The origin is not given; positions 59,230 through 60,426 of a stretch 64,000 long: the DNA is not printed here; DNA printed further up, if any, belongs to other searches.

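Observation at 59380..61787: Translationally coupled ARPP-like protein plus ARG::CX5R-phosphatase fusion: an uncharacterised ADP-ribose/NAD-derived nucleotide module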

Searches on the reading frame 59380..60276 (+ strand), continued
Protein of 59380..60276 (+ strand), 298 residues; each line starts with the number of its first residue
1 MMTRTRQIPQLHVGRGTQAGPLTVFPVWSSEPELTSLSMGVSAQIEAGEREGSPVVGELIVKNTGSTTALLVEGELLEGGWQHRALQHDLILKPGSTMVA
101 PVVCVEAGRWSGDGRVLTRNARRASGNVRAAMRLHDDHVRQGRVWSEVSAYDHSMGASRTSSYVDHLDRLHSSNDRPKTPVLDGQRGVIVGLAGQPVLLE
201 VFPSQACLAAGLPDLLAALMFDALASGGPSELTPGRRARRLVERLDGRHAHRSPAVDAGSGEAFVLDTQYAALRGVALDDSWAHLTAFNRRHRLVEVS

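Call 41: fold_search(model_id=the predicted structure, library=viral)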
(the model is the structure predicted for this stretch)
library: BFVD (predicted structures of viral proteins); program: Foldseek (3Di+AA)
matches with E <= 10: 449; with E <= 0.001: 0
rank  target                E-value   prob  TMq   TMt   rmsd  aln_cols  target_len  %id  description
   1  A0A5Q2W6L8            1.2e-01  0.77  0.15  0.12   6.9        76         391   16  (no name in the UniProt tables at hand)
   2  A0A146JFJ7            1.3e-01  0.03  0.09  0.10  20.8       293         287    7  (no name in the UniProt tables at hand)
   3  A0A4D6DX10            2.1e-01  0.10  0.12  0.16  20.7       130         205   12  Uncharacterized protein [Edwardsiella phage pEt-SU]
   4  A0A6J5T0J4            2.2e-01  0.23  0.19  0.27  15.4       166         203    7  Uncharacterized protein [uncultured Caudovirales phage]
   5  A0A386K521            2.2e-01  0.03  0.12  0.13  21.0       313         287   11  Uncharacterized protein [Dickeya phage vB_DsoM_JA11]
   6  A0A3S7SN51            2.2e-01  0.02  0.10  0.13  19.2       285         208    8  Membrane-associated protein VP24 [Zaire ebolavirus]
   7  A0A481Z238            2.7e-01  0.10  0.10  0.04  14.5       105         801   11  Collagen triple helix repeat protein [Pithovirus LCPAC101]
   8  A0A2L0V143            3.2e-01  0.20  0.18  0.26  14.1       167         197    9  (no name in the UniProt tables at hand)
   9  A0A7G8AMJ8            3.2e-01  0.06  0.10  0.10  16.4       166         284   10  (no name in the UniProt tables at hand)
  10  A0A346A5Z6            3.2e-01  0.06  0.19  0.16  16.5       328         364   10  (no name in the UniProt tables at hand)
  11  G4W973                3.8e-01  0.23  0.14  0.11   8.4        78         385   14  Putative bacteriophage protein [Tetrasphaera phage TJE1]
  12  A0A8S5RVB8            3.8e-01  0.08  0.13  0.20  13.9       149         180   13  ABC transporter periplasmic binding protein [Siphoviridae sp. ctLeG9]
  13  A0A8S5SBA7            4.3e-01  0.01  0.09  0.08  17.3       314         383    7  Beta clamp protein [Siphoviridae sp. ctgaY24]
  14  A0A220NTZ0            4.6e-01  0.09  0.13  0.20  14.7       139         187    6  Uncharacterized protein [Escherichia phage V18]
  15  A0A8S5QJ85            4.8e-01  0.10  0.16  0.16  16.0       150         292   10  Restriction endonuclease [Siphoviridae sp. ctezl47]
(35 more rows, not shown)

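Call 52: search_protein_families(library=pfam, alignment_id=A5, max_evalue=0.0001)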
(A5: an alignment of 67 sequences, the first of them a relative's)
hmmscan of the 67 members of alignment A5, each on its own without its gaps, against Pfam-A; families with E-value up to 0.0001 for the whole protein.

A. member 1, L041:6372-6761:+ (130 aa): 0 families

B. families by the number of members that match (of 67 scanned): 51 families (the first 25 are shown)
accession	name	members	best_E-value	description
PF13280.12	WYL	6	1.3e-21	WYL domain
PF25583.1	WCX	4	1.7e-19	WCX domain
PF02698.23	DUF218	2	1.1e-25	DUF218 domain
PF01850.27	PIN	2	1.8e-14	PIN domain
PF13411.12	MerR_1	2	4.3e-10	MerR HTH family regulatory protein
PF19187.6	HTH_PafC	2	2.3e-06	PafC helix-turn-helix domain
PF08279.18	HTH_11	2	1.6e-05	HTH domain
PF00248.27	Aldo_ket_red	1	4.3e-78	Aldo/keto reductase family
PF00749.27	tRNA-synt_1c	1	8.5e-78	tRNA synthetases class I (E and Q), catalytic domain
PF20796.3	PDDEXK_13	1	1.6e-71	PD-(D/E)XK nuclease superfamily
PF03618.20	Kinase-PPPase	1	4.5e-71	Kinase/pyrophosphorylase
PF06508.19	QueC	1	6.4e-70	Queuosine biosynthesis protein QueC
PF00122.25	E1-E2_ATPase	1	5.2e-57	E1-E2 ATPase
PF13561.12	adh_short_C2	1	5.4e-56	Enoyl-(Acyl carrier protein) reductase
PF09848.15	SLFN-g3_helicase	1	1.4e-50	Schlafen group 3, DNA/RNA helicase domain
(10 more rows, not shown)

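Call 54: search_protein_families(library=pfam, proteins=[L003:9001-12402:+, L004:6655-10335:+, L007:2270-5659:+, L007:5671-7176:+, L008:10429-11766:+, L008:11831-13546:+, L006:2550-4223:+, L032:10383-11804:+, L025:10418-11965:+, L015:2950-4485:-], max_evalue=0.001)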
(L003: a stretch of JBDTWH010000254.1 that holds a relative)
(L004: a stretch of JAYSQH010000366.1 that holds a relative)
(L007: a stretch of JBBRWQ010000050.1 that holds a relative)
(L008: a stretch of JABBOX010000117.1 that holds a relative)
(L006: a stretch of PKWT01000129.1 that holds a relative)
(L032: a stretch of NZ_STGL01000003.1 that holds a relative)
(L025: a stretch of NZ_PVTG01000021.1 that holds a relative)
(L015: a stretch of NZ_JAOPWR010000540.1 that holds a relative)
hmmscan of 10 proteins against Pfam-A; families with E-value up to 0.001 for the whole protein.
L003:9001-12402:+ (1134 aa): 3 families
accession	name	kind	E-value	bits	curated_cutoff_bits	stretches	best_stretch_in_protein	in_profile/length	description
PF00082.27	Peptidase_S8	-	2.1e-41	142.6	21.8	1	230-687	1-288/288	Subtilase family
PF17766.7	fn3_6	-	3.8e-14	53.1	26.4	1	720-803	1-90/99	Fibronectin type-III domain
PF02225.27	PA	-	2.3e-09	37.7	23.9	1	494-550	20-88/95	PA domain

L004:6655-10335:+ (1227 aa): 16 families
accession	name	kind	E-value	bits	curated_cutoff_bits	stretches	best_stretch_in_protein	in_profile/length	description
PF01855.24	POR_N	-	3.4e-80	269.5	27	1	176-406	2-230/231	Pyruvate flavodoxin/ferredoxin oxidoreductase, thiamine diP-bdg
PF01558.24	POR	-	2.1e-32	113.1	27.4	1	593-774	1-170/173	Pyruvate ferredoxin/flavodoxin oxidoreductase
PF10371.14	EKR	-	1.1e-20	73.7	27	1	795-845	5-55/55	Domain of unknown function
PF17147.9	PFOR_II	-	1.8e-14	54.4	27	1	428-510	1-81/102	Pyruvate:ferredoxin oxidoreductase core domain II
PF00037.32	Fer4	-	7.6e-11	41.8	21.1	2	849-870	1-22/24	4Fe-4S binding domain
PF12838.12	Fer4_7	-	2.9e-10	40.9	27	1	856-926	2-51/52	4Fe-4S dicluster domain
PF12837.12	Fer4_6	-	8.9e-10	38.5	25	1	848-870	1-23/24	4Fe-4S binding domain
PF13237.11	Fer4_10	-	1.3e-08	35.1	25.5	1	850-924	3-53/53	4Fe-4S dicluster domain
PF14697.11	Fer4_21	-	1.4e-07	31.9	35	0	906-925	34-53/59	4Fe-4S dicluster domain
PF13484.11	Fer4_16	-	3.1e-07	31.5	30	1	856-926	2-66/66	4Fe-4S double cluster binding domain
PF12797.12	Fer4_2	-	3.9e-07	30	24.5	1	848-867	2-21/22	4Fe-4S binding domain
PF02775.26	TPP_enzyme_C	-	4e-07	30.4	21.9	1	1130-1215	46-126/151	Thiamine pyrophosphate enzyme, C-terminal TPP binding domain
PF13187.11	Fer4_9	-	4.2e-06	27.1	27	1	856-926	2-50/52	4Fe-4S dicluster domain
PF13534.11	Fer4_17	-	1.4e-05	26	22.2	0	854-869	44-59/61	4Fe-4S dicluster domain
PF13183.11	Fer4_8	-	4.3e-05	24.4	27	1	855-926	4-67/68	4Fe-4S dicluster domain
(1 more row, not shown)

L007:2270-5659:+ (1130 aa): 5 families
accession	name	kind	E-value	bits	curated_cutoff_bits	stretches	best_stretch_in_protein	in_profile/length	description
PF00580.27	UvrD-helicase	-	1.7e-46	159.5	23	1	38-452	10-266/271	UvrD/REP helicase N-terminal domain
PF13361.12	UvrD_C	-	1e-15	58.5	25.6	1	703-839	237-345/350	UvrD-like helicase C-terminal domain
PF13245.12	AAA_19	-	4.1e-15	56.6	25.1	2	43-96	12-62/134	AAA domain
PF12705.13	PDDEXK_1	-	4.6e-11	43.6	22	1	963-1105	29-176/247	PD-(D/E)XK nuclease superfamily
PF13538.12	UvrD_C_2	-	3e-07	30.6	27.4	0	821-839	33-51/52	UvrD-like helicase C-terminal domain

L007:5671-7176:+ (502 aa): 1 family
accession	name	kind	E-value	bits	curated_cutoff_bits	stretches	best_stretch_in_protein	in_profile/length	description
PF00128.31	Alpha-amylase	-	4.9e-08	33.1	22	1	41-210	33-199/446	Alpha amylase, catalytic domain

L008:10429-11766:+ (446 aa): 2 families
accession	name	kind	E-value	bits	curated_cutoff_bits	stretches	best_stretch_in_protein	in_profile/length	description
PF12706.13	Lactamase_B_2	-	1.2e-10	41.8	27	1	75-170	33-144/200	Beta-lactamase superfamily domain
PF07521.17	RMMBL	-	0.00017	21.9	21.6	1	393-428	12-49/63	Zn-dependent metallo-hydrolase RNA specificity domain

L008:11831-13546:+ (572 aa): 4 families
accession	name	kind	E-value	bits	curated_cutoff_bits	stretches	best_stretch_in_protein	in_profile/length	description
PF05057.20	DUF676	-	1.5e-05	25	20.3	1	135-209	52-131/217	Putative serine esterase (DUF676)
PF05990.18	DUF900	-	0.00018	21.5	20.5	1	139-189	74-125/232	Alpha/beta hydrolase of unknown function (DUF900)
PF07819.20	PGAP1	-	0.00023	21.4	24.3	1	153-203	85-129/233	PGAP1-like alpha/beta domain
PF00561.26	Abhydrolase_1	-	0.00041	20.5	25.8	0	146-184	56-91/245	alpha/beta hydrolase fold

L006:2550-4223:+ (558 aa): 4 families
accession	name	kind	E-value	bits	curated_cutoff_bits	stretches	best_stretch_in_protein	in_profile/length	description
PF05057.20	DUF676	-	3.4e-05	23.9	20.3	1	126-200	52-131/217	Putative serine esterase (DUF676)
PF07819.20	PGAP1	-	0.00016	21.9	24.3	1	144-194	85-129/233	PGAP1-like alpha/beta domain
PF05990.18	DUF900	-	0.00016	21.6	20.5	1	130-180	74-125/232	Alpha/beta hydrolase of unknown function (DUF900)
PF00561.26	Abhydrolase_1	-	0.00029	21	25.8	0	137-175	56-91/245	alpha/beta hydrolase fold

L032:10383-11804:+ (474 aa): 0 families

L025:10418-11965:+ (516 aa): 0 families

L015:2950-4485:- (512 aa): 1 family
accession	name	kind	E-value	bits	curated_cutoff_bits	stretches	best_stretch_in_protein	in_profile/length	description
PF13289.12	SIR2_2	-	9.7e-25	87.8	24.5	1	294-398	2-111/141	SIR2-like domain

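Call 56: search_protein_families(library=pfam, proteins=[L020:8850-10103:+, L029:9003-9869:+, L029:9835-11124:+, L030:8163-9059:+, L033:6457-7761:+, L059:8894-9775:+, L057:8968-10281:+, L064:8949-10088:+, L070:8821-9978:+, L014:10290-11876:-], max_evalue=0.001)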
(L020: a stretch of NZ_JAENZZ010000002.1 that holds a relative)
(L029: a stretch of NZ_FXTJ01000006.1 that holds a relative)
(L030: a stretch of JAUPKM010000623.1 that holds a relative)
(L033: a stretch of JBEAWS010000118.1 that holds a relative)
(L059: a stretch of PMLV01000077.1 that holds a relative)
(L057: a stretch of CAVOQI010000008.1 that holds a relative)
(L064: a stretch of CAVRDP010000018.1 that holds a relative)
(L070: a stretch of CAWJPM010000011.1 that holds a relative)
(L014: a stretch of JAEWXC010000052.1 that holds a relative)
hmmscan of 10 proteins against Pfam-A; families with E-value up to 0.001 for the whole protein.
L020:8850-10103:+ (418 aa): 0 families

L029:9003-9869:+ (289 aa): 2 families
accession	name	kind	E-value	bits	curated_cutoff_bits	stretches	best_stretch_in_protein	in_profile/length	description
PF13328.12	HD_4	-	9.8e-19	68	27.2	1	90-236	1-152/156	HD domain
PF01966.28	HD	-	0.00016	22.4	22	1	111-213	2-115/116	HD domain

L029:9835-11124:+ (430 aa): 0 families

L030:8163-9059:+ (299 aa): 1 family
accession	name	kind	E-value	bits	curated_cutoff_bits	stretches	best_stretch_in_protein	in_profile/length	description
PF01427.22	Peptidase_M15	-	9.7e-41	140.2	27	2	75-198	4-123/199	D-ala-D-ala dipeptidase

L033:6457-7761:+ (435 aa): 3 families
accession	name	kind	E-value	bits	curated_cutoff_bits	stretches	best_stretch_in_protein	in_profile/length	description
PF00092.34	VWA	-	4.3e-18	66.6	23.8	1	47-203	2-161/174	von Willebrand factor type A domain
PF13519.12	VWA_2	-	9.9e-15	55.5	27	1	47-150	1-107/107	von Willebrand factor type A domain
PF13768.12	VWA_3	-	9.2e-11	42.5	27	1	47-199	3-152/155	von Willebrand factor type A domain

L059:8894-9775:+ (294 aa): 1 family
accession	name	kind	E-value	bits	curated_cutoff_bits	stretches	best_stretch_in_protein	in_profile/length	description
PF00850.24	Hist_deacetyl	-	8.6e-26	91.4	27.9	1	46-175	29-168/298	Histone deacetylase domain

L057:8968-10281:+ (438 aa): 1 family
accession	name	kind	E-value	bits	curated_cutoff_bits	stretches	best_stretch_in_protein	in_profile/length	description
PF12705.13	PDDEXK_1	-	7.4e-11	42.9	22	1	175-313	110-243/247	PD-(D/E)XK nuclease superfamily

L064:8949-10088:+ (380 aa): 5 families
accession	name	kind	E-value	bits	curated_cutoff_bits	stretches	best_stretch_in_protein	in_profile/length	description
PF25583.1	WCX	-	1.7e-19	70.3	23.9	1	285-360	3-75/76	WCX domain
PF13280.12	WYL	-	6.1e-16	58.6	21.8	1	187-255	2-70/70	WYL domain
PF08220.18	HTH_DeoR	-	1.5e-06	28.3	21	1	59-91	11-43/57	DeoR-like helix-turn-helix domain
PF19187.6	HTH_PafC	-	2.3e-06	27.9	32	0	58-98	14-53/115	PafC helix-turn-helix domain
PF08279.18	HTH_11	-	6e-05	23.3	25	1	56-96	9-49/55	HTH domain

L070:8821-9978:+ (386 aa): 4 families
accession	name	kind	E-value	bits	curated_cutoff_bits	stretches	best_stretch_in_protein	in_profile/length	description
PF13280.12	WYL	-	6.9e-16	58.5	21.8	1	224-292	2-70/70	WYL domain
PF19187.6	HTH_PafC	-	1.7e-05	25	32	1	94-191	13-115/115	PafC helix-turn-helix domain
PF25583.1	WCX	-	0.00023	21.9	23.9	1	321-360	2-38/76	WCX domain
PF08220.18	HTH_DeoR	-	0.00049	20.2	21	1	95-123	10-38/57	DeoR-like helix-turn-helix domain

L014:10290-11876:- (529 aa): 1 family
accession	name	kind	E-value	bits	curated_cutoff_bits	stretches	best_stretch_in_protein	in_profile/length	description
PF13289.12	SIR2_2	-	5.7e-20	72.3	24.5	1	290-395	2-111/141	SIR2-like domain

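Call 59: search_protein_families(library=padloc, proteins=[L015:2950-4485:-, L014:10290-11876:-, L018:6426-7868:-, L059:9803-11395:-, L029:11156-13894:-, L025:5210-6961:-, L020:8850-10103:+, L029:9003-9869:+, L033:6457-7761:+, L008:10429-11766:+], max_evalue=0.001)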
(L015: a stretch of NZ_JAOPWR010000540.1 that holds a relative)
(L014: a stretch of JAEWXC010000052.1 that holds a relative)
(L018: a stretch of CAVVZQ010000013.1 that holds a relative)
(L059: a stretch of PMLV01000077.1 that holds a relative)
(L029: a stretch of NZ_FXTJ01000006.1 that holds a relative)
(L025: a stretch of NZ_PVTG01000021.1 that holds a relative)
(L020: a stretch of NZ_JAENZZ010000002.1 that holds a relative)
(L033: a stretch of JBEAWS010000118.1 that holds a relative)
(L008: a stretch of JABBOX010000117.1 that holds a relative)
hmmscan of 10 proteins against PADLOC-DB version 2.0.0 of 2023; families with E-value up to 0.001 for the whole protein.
L015:2950-4485:- (512 aa): 6 families
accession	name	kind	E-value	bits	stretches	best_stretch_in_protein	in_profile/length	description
PDLC00407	ThsA1|ThsA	-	1.2e-21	75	1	205-401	19-217/478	STALD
PDLC00409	ThsA1|ThsA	-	1.4e-14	52.1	1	208-402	23-219/242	STALD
PDLC03856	LmuA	-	2.8e-13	47.8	2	329-395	155-220/433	-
PDLC04967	PDC-S25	-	2e-09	35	1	330-401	189-260/528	-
PDLC04968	PDC-S25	-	1.1e-07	29.3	1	330-400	179-249/517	-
PDLC04167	Dsr1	-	0.00068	15.4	0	205-384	20-216/1248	-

L014:10290-11876:- (529 aa): 12 families
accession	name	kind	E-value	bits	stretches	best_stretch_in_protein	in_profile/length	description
PDLC00407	ThsA1|ThsA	-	1.3e-27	94.6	1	195-385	18-204/478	STALD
PDLC00409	ThsA1|ThsA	-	6.1e-22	76.2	1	196-382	20-202/242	STALD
PDLC04968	PDC-S25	-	2.5e-11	41.3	1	292-388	144-240/517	-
PDLC04967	PDC-S25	-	2e-10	38.3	1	291-388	149-250/528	-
PDLC03856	LmuA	-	4.4e-09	34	1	196-392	14-220/433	-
PDLC05061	PDC-S65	-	1e-06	26.4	0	292-333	143-190/592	-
PDLC04167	Dsr1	-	1.2e-06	24.5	1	196-384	20-218/1248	-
PDLC04082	SIR2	-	1.7e-06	25.2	0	290-315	130-155/345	-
PDLC04087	SIR2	-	4.8e-06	23.7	0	268-315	108-159/343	-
PDLC02183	Dsr1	-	9e-06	21.7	1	196-384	20-224/1275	-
PDLC04166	Dsr1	-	2.9e-05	20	1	196-382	22-213/1227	-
PDLC02419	Aga_SIR2-PNTD1-PNTD2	-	0.0004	17.2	0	273-333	101-173/558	Class I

L018:6426-7868:- (481 aa): 2 families
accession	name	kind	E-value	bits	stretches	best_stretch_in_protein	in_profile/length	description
PDLC00407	ThsA1|ThsA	-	2e-10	37.9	1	222-407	26-213/478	STALD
PDLC00409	ThsA1|ThsA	-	2.3e-08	31.7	1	222-407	27-214/242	STALD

L059:9803-11395:- (531 aa): 12 families
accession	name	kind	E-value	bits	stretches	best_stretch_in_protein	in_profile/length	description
PDLC00407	ThsA1|ThsA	-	3.3e-31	106.5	1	210-412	9-212/478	STALD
PDLC00409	ThsA1|ThsA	-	9.7e-24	82.1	1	212-411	12-212/242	STALD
PDLC03856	LmuA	-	3.1e-14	51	1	211-409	5-218/433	-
PDLC04968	PDC-S25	-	1.5e-13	48.6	1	303-412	133-245/517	-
PDLC04967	PDC-S25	-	1.1e-11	42.5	1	312-413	150-256/528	-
PDLC04167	Dsr1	-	1.5e-08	30.8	1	210-405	10-221/1248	-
PDLC04166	Dsr1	-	1.1e-06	24.7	1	210-397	12-209/1227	-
PDLC02183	Dsr1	-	7.4e-06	21.9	1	210-398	10-220/1275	-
PDLC02184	Dsr2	-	2.8e-05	20.3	1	297-405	107-218/1222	-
PDLC04087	SIR2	-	5e-05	20.3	0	272-324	95-148/343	-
PDLC02408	Aga_SIR2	-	0.00014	19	0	217-248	2-33/343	Class II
PDLC04082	SIR2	-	0.00015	18.8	0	215-248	10-43/345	-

L029:11156-13894:- (913 aa): 10 families
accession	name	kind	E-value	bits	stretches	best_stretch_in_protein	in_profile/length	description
PDLC00407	ThsA1|ThsA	-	8.8e-22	75.4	1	469-676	18-208/478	STALD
PDLC00409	ThsA1|ThsA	-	4.6e-18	63.5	1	559-669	95-202/242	STALD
PDLC02419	Aga_SIR2-PNTD1-PNTD2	-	4e-10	37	1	557-677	105-226/558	Class I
PDLC04967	PDC-S25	-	1.6e-07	28.7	1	571-676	149-251/528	-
PDLC02401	Aga_SIR2-PNTD1-PNTD2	-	4e-07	27.2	1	557-678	78-200/524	Class I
PDLC05061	PDC-S65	-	1.8e-06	25.6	1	570-620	141-190/592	-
PDLC02420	Aga_SIR2-PNTD1-PNTD2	-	3.3e-06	23.6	1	557-677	117-236/1010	Class I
PDLC03856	LmuA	-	5.9e-06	23.7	1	471-677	15-218/433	-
PDLC04968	PDC-S25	-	8.5e-06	23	1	563-679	133-244/517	-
PDLC05060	PDC-S65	-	2e-05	21.7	1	564-620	43-98/503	-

L025:5210-6961:- (584 aa): 23 families
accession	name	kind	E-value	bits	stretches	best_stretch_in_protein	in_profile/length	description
PDLC03813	RTasNERD-Hel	-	4.6e-32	109.8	1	51-559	16-509/519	DRT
PDLC01087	C3a187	-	6.7e-22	76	1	258-405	212-363/559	NERD+UvrD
PDLC00136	GajB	-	3.7e-10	37.3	1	446-560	425-546/570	UrvD helicase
PDLC00112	GajB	-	1e-08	32.3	0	357-433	209-283/581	UrvD helicase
PDLC00132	GajB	-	2.1e-08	31.3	1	242-322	4-84/625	UrvD helicase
PDLC03802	RTasHel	-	3e-08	31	1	358-488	191-326/675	DRT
PDLC00104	GajB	-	6.5e-08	29.8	1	251-311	10-75/574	UrvD helicase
PDLC00149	GajB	-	1.2e-06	25.3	0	256-321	18-89/577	UrvD helicase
PDLC00117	GajB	-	1.8e-06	24.8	0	261-320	32-96/604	UrvD helicase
PDLC02350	AbiO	-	4e-06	23.8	0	242-290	179-226/468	AbiO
PDLC00113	GajB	-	4.1e-06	23.6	0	358-430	174-249/579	UrvD helicase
PDLC00135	GajB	-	5.2e-06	23.6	0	243-292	7-58/603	UrvD helicase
PDLC00143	GajB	-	3.9e-05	20.4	0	358-412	199-253/632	UrvD helicase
PDLC00148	GajB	-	4.5e-05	20.6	0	263-310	8-53/369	UrvD helicase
PDLC00127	GajB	-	6.5e-05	19.6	0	256-326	20-94/594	UrvD helicase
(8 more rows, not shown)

L020:8850-10103:+ (418 aa): 0 families

L029:9003-9869:+ (289 aa): 0 families

L033:6457-7761:+ (435 aa): 0 families

L008:10429-11766:+ (446 aa): 0 families
